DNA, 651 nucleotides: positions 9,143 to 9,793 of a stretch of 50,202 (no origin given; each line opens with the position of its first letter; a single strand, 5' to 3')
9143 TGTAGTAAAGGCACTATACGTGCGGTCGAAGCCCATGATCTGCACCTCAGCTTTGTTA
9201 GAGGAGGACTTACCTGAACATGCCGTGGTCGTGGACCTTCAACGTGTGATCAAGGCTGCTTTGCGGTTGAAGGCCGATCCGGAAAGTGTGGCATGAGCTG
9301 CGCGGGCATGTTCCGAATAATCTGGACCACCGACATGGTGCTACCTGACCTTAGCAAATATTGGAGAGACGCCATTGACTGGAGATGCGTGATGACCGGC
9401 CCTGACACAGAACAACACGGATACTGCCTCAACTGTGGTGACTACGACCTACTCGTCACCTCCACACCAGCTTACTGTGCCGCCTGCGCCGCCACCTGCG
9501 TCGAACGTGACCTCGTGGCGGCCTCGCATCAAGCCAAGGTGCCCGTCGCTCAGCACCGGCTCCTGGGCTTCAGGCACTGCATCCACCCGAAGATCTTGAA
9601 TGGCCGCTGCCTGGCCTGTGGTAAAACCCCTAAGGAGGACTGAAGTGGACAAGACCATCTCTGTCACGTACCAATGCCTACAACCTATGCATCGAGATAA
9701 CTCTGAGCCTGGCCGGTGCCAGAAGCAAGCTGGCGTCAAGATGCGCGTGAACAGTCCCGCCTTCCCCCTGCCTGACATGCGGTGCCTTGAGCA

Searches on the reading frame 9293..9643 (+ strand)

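Call 45: search_protein_families(library=phrogs, proteins=[window:9293-9643:+], max_evalue=0.01)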
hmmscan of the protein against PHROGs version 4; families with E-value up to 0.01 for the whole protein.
window:9293-9643:+ (116 aa): 1 family
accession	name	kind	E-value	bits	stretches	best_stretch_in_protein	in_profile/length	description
phrog_9753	-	unknown function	0.0072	17.2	0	56-81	2-27/64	-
